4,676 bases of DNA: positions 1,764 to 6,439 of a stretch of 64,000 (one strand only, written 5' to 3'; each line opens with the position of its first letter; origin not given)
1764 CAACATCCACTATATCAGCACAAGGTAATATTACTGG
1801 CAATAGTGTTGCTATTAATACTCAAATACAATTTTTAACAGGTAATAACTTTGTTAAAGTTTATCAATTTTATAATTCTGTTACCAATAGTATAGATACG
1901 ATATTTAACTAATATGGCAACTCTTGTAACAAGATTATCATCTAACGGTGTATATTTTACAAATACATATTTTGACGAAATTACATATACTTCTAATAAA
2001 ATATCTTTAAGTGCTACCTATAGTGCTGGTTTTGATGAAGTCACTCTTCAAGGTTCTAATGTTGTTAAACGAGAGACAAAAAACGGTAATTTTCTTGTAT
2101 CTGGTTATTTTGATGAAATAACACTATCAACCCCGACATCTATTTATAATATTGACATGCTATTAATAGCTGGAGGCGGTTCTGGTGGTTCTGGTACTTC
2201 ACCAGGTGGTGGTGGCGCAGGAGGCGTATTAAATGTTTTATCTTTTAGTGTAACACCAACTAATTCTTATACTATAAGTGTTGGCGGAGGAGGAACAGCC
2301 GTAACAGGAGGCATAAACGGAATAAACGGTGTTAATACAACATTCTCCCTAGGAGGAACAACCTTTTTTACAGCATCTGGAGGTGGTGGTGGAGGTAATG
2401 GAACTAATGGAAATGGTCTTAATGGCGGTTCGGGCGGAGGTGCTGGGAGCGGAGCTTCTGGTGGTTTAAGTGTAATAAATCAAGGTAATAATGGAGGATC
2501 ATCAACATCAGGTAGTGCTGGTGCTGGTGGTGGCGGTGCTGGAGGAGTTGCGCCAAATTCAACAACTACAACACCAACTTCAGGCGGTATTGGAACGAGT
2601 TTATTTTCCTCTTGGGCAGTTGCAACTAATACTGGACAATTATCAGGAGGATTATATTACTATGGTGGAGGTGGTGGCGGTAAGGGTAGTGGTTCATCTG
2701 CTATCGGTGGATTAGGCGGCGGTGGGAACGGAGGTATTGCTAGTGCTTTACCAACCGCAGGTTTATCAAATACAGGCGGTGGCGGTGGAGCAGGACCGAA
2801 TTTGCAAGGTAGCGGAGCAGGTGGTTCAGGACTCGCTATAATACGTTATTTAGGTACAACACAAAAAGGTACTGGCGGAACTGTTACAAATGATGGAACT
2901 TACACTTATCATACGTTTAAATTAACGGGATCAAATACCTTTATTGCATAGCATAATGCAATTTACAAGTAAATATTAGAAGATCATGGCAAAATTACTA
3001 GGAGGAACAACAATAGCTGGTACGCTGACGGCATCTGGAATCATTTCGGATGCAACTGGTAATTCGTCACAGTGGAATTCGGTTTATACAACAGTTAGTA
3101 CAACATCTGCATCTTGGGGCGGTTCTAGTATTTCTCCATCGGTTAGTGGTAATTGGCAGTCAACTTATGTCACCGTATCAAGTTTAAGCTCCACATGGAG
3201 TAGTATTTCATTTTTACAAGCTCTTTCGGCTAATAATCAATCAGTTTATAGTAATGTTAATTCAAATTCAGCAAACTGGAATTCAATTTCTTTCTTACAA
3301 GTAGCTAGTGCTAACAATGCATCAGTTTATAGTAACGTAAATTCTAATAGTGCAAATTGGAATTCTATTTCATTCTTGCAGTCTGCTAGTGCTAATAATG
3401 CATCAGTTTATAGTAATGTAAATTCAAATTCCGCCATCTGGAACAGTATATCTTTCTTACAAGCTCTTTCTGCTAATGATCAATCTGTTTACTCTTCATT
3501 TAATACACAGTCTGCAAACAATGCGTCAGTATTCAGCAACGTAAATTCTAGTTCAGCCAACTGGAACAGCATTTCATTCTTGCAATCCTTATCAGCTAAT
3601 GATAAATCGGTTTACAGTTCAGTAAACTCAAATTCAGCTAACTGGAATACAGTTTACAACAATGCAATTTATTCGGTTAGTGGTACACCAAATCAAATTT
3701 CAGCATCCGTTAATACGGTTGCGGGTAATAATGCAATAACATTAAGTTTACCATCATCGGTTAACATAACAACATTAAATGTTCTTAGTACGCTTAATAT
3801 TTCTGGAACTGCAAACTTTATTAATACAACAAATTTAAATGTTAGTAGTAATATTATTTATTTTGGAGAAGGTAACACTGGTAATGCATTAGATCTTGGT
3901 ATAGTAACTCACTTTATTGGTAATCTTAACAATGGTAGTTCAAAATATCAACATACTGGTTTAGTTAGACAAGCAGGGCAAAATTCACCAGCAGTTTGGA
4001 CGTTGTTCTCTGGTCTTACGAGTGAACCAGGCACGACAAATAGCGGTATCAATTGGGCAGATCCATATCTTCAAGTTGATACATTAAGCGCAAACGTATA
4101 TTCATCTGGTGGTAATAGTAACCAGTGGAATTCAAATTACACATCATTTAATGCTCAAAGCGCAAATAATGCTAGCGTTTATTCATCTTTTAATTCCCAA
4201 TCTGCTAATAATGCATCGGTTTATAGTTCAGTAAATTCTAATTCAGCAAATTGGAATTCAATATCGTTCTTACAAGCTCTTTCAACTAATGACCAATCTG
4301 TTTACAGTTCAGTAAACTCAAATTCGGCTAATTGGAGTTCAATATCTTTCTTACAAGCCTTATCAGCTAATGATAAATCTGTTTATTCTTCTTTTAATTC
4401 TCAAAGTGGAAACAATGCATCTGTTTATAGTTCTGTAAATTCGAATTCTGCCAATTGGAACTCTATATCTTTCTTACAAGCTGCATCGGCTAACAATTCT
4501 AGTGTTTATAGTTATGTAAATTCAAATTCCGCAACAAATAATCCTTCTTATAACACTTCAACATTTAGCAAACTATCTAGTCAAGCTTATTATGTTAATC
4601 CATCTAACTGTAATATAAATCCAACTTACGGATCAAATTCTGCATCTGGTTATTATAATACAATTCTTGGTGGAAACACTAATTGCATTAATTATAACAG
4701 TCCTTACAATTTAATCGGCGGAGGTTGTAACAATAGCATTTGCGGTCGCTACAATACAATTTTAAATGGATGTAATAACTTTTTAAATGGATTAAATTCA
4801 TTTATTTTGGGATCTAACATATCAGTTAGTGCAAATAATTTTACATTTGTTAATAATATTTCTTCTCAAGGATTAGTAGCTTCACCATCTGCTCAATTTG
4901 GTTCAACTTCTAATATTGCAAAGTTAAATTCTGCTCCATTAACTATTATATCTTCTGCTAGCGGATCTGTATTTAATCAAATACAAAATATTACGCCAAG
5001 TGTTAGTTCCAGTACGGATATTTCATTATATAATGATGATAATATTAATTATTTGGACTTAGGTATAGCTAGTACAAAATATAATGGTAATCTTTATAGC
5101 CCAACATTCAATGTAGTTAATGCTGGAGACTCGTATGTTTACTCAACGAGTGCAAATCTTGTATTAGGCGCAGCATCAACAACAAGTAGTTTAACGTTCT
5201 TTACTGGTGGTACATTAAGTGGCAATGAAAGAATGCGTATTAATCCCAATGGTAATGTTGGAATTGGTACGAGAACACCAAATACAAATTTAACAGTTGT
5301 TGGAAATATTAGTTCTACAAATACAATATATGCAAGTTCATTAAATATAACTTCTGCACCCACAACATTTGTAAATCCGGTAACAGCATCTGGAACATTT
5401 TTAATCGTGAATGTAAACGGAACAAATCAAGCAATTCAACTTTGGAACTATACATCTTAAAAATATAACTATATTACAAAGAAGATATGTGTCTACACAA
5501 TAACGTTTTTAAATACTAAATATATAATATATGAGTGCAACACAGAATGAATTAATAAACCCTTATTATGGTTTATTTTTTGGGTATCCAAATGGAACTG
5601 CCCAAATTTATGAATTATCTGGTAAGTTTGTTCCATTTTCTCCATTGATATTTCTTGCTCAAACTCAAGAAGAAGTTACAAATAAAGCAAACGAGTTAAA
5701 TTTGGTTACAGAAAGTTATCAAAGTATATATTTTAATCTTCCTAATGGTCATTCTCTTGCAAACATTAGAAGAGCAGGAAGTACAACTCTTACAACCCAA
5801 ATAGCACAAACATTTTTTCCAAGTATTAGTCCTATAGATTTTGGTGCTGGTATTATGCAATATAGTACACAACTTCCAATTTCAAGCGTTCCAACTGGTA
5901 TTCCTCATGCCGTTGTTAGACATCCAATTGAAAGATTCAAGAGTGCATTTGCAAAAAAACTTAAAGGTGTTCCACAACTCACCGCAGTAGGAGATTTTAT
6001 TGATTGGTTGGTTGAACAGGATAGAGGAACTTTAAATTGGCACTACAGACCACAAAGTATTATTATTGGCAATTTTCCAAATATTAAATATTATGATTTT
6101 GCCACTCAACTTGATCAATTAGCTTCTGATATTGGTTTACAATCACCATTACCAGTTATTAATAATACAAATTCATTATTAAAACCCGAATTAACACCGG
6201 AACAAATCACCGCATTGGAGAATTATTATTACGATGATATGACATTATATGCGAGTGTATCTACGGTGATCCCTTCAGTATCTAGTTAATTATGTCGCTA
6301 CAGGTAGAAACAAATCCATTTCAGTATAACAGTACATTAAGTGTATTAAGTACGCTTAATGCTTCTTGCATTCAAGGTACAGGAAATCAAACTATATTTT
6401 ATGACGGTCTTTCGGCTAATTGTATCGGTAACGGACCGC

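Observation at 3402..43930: Exact 90-bp DNA identity between two fibre genes 40.4 kb apart: recent inter-gene exchange of repeat modules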

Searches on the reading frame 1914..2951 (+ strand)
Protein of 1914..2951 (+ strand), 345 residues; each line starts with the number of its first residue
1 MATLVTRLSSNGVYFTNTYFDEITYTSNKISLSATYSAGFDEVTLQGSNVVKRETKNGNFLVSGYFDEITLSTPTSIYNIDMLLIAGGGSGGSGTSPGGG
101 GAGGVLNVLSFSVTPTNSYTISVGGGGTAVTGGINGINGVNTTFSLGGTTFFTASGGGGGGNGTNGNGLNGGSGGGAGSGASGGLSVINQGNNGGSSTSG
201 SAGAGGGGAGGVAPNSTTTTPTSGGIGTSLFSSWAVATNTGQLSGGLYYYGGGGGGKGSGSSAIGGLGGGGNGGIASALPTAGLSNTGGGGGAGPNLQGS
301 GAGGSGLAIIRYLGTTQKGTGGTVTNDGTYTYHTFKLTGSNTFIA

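Call 10: search_protein_families(library=phrogs, proteins=[window:1914-2951:+])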
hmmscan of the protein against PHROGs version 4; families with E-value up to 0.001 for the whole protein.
window:1914-2951:+ (345 aa): 1 family
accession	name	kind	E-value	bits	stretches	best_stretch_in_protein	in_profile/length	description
phrog_2295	-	unknown function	1.5e-38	134.1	1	33-341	560-890/1183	-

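Call 60: search_protein_families(library=pfam, proteins=[window:1914-2951:+], max_evalue=0.001)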
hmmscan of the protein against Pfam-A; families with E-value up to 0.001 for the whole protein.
window:1914-2951:+ (345 aa): 1 family
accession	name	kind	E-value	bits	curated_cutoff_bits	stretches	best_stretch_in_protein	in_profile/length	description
PF21722.4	Gly_rich_2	-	3.8e-22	79.9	24.3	1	69-312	6-225/226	Glycine-rich domain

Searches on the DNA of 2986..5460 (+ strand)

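Call 8: search_dna_similar(query=window:2986-5460:+, collection=phages, mode=near, max_rows=25)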
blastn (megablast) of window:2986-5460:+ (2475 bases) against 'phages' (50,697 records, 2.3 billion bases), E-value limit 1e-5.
No match.

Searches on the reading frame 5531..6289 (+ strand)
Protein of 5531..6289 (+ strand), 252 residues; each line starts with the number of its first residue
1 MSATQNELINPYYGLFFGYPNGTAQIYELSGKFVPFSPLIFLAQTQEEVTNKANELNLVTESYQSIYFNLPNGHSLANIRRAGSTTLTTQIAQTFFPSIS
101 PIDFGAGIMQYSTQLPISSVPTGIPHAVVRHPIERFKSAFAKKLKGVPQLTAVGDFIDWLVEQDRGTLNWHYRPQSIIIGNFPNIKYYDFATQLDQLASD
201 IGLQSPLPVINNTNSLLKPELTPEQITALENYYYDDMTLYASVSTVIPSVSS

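Call 10: search_protein_families(library=phrogs, proteins=[window:5531-6289:+])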
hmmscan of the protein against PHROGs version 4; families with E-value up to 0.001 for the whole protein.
window:5531-6289:+ (252 aa): 0 families

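Call 60: search_protein_families(library=pfam, proteins=[window:5531-6289:+], max_evalue=0.001)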
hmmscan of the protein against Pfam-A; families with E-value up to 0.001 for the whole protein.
window:5531-6289:+ (252 aa): 1 family
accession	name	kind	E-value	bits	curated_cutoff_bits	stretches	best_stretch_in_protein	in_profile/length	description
PF03567.20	Sulfotransfer_2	-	1e-05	26.2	22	1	127-201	85-186/252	Sulfotransferase family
